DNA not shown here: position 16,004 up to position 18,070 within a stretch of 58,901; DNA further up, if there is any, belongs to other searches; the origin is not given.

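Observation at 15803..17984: Partner-less YydD/DUF2326-type (ABC-3C-class) coiled-coil ATPase in a lower-G+C single-gene cassette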

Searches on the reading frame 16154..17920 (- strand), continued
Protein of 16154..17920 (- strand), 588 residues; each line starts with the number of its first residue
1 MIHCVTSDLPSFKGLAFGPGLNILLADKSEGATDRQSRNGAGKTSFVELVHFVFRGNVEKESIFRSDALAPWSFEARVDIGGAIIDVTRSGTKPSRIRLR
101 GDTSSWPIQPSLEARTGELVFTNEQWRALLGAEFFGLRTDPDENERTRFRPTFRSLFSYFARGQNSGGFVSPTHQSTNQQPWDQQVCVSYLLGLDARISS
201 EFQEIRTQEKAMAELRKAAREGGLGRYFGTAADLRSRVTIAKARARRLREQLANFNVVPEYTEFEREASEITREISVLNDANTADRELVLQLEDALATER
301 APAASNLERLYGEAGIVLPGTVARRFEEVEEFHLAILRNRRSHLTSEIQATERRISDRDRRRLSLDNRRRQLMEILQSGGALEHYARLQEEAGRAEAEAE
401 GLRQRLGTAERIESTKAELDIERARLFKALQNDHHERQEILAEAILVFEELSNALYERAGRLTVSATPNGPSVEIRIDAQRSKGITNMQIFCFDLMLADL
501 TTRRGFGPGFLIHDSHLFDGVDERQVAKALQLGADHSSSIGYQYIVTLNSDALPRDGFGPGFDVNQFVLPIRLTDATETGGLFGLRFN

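Call 13: find_encoding_contigs(protein=P0035, flank=8000, max_places=3)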
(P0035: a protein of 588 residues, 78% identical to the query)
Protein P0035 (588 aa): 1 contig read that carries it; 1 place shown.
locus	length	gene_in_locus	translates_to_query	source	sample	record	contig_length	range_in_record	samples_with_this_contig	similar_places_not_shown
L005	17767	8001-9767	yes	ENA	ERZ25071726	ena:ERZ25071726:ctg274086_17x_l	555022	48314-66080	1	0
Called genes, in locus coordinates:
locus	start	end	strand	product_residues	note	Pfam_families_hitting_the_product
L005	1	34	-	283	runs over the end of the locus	PF02353:CMAS (weak), PF01209:Ubie_methyltran (weak), PF05175:MTS, PF13489:Methyltransf_23, PF13847:Methyltransf_31, PF08241:Methyltransf_11, PF08242:Methyltransf_12, PF13649:Methyltransf_25, +2 more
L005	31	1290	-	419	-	PF01071:GARS_A (faint), PF02843:GARS_C (weak)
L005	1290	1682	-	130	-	PF06262:Zincin_1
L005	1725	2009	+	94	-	PF01329:Pterin_4a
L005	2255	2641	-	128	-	PF13649:Methyltransf_25 (faint)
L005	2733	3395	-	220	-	PF00753:Lactamase_B, PF23023:Anti-Pycsar_Apyc1 (weak)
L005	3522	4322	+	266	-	PF00557:Peptidase_M24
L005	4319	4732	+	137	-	PF13279:4HBT_2, PF03061:4HBT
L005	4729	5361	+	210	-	PF20582:UPF0758_N (faint), PF04002:RadC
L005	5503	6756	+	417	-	PF13356:Arm-DNA-bind_3 (weak), PF22022:Phage_int_M (weak), PF00589:Phage_integrase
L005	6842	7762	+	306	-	PF20275:CTD10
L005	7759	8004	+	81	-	PF20293:MC6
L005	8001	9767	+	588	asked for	PF20275:CTD10, PF10088:DUF2326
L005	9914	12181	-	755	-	PF03118:RNA_pol_A_CTD, PF04545:Sigma70_r4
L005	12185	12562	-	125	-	-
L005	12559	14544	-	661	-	PF02463:SMC_N (faint), PF13476:AAA_23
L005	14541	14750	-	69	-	PF20306:Sp-DndD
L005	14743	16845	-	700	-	PF00270:DEAD, PF04851:ResIII, PF18766:SWI2_SNF2 (weak), PF00271:Helicase_C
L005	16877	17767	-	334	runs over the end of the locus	PF01555:N6_N4_Mtase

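Call 20: find_encoding_contigs(protein=P0002, flank=8000, max_places=4)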
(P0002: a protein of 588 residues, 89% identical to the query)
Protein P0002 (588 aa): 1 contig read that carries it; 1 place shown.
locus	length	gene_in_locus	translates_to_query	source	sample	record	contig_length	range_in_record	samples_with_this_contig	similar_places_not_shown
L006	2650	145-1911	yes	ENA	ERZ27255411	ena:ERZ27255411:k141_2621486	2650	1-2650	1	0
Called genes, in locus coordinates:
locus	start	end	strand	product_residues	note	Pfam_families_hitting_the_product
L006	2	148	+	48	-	?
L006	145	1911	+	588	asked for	PF20275:CTD10, PF10088:DUF2326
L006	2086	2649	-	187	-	?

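Call 21: find_encoding_contigs(protein=P0004, flank=8000, max_places=3)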
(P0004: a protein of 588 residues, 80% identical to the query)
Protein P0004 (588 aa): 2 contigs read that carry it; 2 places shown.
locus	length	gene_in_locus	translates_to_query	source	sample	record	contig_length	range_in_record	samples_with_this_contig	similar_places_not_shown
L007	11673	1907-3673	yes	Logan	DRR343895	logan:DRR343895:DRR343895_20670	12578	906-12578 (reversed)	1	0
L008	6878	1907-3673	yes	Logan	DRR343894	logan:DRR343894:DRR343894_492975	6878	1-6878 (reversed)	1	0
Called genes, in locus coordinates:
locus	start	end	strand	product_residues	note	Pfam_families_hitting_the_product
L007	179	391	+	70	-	-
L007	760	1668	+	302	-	PF20275:CTD10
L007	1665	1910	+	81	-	PF20293:MC6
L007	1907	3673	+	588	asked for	PF20275:CTD10, PF10088:DUF2326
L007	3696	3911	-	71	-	-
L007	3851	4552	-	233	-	PF13657:Couple_hipA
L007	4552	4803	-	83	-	PF13560:HTH_31, PF01381:HTH_3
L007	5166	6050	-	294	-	PF00126:HTH_1, PF03466:LysR_substrate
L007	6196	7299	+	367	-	PF00724:Oxidored_FMN, PF01207:Dus (faint)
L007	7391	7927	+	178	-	PF02627:CMD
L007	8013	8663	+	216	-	PF00155:Aminotran_1_2, PF12897:Asp_aminotransf (weak)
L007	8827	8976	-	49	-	-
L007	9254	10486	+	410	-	PF04303:PrpF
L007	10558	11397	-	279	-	PF00248:Aldo_ket_red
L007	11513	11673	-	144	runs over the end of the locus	PF01638:HxlR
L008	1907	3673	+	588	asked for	PF20275:CTD10, PF10088:DUF2326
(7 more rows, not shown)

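Call 22: find_encoding_contigs(protein=window:16154-17920:-, flank=10000, max_places=6)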
Protein window:16154-17920:- (588 aa): no gene with exactly this product is on record in the collection.

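Call 23: find_encoding_contigs(protein=P0001, flank=10000, max_places=8)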
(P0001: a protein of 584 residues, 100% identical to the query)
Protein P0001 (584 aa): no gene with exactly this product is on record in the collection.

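Call 24: list_cluster_members(proteins=[P0001, P0002])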
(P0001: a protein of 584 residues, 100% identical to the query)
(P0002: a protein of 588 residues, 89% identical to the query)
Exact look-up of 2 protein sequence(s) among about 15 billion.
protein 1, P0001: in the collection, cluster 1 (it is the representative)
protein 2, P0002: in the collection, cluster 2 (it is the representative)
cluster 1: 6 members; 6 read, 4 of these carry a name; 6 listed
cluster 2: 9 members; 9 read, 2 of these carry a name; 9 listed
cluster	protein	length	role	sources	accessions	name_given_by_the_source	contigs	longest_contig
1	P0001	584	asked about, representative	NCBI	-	-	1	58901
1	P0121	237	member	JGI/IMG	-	uncharacterized protein YydD (DUF2326 family)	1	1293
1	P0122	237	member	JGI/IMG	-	uncharacterized protein YydD (DUF2326 family)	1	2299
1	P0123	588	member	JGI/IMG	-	uncharacterized protein YydD (DUF2326 family)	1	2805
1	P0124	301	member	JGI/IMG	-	-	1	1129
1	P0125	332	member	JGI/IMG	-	uncharacterized protein YydD (DUF2326 family)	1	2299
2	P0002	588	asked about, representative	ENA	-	-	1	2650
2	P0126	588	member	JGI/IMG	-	uncharacterized protein YydD (DUF2326 family)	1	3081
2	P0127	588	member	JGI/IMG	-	uncharacterized protein YydD (DUF2326 family)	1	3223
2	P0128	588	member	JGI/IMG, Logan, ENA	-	-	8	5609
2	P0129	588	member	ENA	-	-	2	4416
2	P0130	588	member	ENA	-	-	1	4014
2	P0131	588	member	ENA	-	-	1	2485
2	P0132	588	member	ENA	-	-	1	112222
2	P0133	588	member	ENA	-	-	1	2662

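Call 25: find_encoding_contigs(protein=P0123, flank=5000, max_places=4)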
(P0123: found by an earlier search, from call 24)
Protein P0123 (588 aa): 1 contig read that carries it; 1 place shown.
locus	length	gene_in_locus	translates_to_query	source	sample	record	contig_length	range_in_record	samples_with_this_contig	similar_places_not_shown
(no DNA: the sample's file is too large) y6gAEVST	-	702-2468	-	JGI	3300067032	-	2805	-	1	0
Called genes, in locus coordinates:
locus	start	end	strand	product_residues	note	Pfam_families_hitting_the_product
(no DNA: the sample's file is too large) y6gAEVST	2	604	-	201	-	?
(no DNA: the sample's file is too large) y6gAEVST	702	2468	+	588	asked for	PF20275:CTD10, PF10088:DUF2326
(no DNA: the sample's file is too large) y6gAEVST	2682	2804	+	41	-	?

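Call 26: find_encoding_contigs(protein=P0125, flank=5000, max_places=4)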
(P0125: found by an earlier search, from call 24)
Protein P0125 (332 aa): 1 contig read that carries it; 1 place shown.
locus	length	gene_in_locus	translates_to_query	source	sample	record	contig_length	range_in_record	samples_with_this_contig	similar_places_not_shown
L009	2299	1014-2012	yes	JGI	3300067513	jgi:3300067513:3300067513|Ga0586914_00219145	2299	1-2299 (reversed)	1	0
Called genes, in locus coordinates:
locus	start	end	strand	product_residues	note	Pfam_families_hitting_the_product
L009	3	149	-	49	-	?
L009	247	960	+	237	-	-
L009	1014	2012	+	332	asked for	PF20275:CTD10, PF10088:DUF2326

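Call 31: find_related_loci(query=window:16154-17920:-, collection=genome_contigs, flank=6000)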
Query window:16154-17920:- (588 aa) in genome_contigs; peptide patterns used: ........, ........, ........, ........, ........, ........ (x = any residue, [..] = any of these).
110 stretches matched a pattern; 16 encode a relative of the query (tblastn E <= 1e-3); 16 distinct loci.
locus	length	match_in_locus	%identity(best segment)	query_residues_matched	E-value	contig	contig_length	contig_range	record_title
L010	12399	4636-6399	78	1-588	0e+0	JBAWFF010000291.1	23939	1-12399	MAG: Acetobacteraceae bacterium isolate MFD05722_ilm_asm_bin16 k127_55439, whole genome shotgun sequence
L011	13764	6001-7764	77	1-588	0e+0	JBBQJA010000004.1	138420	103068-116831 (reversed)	MAG: Hyphomicrobiales bacterium isolate Co_metawrap_768 Cmw_768_k141_576179_length_138420_cov_17.0000, whole genome shot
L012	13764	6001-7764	76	1-588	0e+0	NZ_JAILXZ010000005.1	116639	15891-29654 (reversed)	Novosphingobium huizhouense strain c7 NODE_5_length_116639_cov_41.438805, whole genome shotgun sequence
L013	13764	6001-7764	76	1-588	0e+0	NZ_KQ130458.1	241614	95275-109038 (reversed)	Novosphingobium barchaimii LL02 25411_scaffold_07, whole genome shotgun sequence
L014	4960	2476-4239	77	1-588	0e+0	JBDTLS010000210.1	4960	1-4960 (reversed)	MAG: Sphingobium sp. isolate cluster3_bin.107 NODE_97154_length_4960_cov_6.295005, whole genome shotgun sequence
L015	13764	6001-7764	76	1-588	0e+0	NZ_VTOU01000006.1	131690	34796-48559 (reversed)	Sphingomonas montanisoli strain ZX XEX_6, whole genome shotgun sequence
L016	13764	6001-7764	76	1-588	0e+0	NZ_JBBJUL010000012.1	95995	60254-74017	Sphingobium sp. AN641 12, whole genome shotgun sequence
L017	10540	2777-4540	77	1-588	0e+0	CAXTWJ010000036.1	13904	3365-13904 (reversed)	MAG TPA_asm: uncultured Sphingomonas sp. isolate public_SRR14722081_metawrap_bin.2 genome assembly, contig: public_SRR14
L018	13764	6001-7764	76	1-588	0e+0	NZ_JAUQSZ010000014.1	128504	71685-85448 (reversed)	Sphingomonas immobilis strain CA1-15 NODE_14_length_128504_cov_34.452958, whole genome shotgun sequence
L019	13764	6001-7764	76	1-588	0e+0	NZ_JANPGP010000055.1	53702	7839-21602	MAG: Novosphingobium sp. isolate VAR_69_metabat_324 VAR_69_k141_3344373, whole genome shotgun sequence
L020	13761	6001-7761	79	1-588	0e+0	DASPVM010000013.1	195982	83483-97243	MAG TPA_asm: Methylocella sp. isolate SMAG_U12329 k141_12537, whole genome shotgun sequence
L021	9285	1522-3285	76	1-588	0e+0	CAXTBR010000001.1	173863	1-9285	MAG TPA_asm: uncultured Lichenihabitans sp. isolate public_SRR11456913_metawrap_bin.13 genome assembly, contig: public_S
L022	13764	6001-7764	77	1-588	0e+0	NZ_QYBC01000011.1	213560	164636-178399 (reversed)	Lichenibacterium ramalinae strain RmlP001 NODE_13_length_213560_cov_9.68277, whole genome shotgun sequence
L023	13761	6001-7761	73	1-588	0e+0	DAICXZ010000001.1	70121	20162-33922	MAG TPA_asm: Erythrobacter sp. isolate clean1750 k141_162941, whole genome shotgun sequence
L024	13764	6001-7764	71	1-588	0e+0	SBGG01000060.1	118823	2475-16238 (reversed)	MAG: Sphingomonadales bacterium isolate M0605 scaffold_8_1, whole genome shotgun sequence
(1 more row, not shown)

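Call 47: search_solved_structures(query=window:16154-17920:-, max_evalue=0.01)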
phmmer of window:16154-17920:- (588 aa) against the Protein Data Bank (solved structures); distinct sequences matched with E-value up to 0.01: 0.

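Call 48: search_protein_families(library=padloc, proteins=[L002:6854-7762:+, L002:7759-8004:+], max_evalue=0.01)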
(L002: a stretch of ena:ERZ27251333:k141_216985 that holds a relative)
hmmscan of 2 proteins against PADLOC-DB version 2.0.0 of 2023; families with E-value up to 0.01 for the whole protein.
L002:6854-7762:+ (302 aa): 3 families
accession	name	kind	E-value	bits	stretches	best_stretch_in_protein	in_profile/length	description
PDLC04772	PDC-M68A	-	5.8e-22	76.9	1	162-294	114-251/253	-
PDLC04773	PDC-M68A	-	1.8e-15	55.5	1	165-296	55-196/200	-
PDLC03852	LmuA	-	0.0024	15.9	1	19-107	17-112/336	-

L002:7759-8004:+ (81 aa): 0 families

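Call 49: search_protein_families(library=pfam, proteins=[L002:6854-7762:+, L002:7759-8004:+, L001:6818-7762:+], max_evalue=0.01)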
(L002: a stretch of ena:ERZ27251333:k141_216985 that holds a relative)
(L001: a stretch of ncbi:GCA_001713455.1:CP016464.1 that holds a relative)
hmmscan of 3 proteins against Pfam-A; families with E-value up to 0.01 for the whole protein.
L002:6854-7762:+ (302 aa): 1 family
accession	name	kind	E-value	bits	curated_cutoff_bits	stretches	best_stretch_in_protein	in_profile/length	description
PF20275.3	CTD10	-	2.1e-15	57.9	28.1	1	171-294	2-134/134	C-terminal domain 10 of the ABC-three component (ABC-3C) systems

L002:7759-8004:+ (81 aa): 1 family
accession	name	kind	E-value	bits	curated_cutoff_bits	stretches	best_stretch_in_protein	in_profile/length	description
PF20293.4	MC6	-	9.9e-23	80.4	27.2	1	3-74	1-70/76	ABC-three component (ABC-3C) system Middle Component 6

L001:6818-7762:+ (314 aa): 1 family
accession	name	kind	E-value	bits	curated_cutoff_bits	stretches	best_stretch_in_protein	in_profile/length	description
PF20275.3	CTD10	-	2.8e-18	67.2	28.1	1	183-306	2-134/134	C-terminal domain 10 of the ABC-three component (ABC-3C) systems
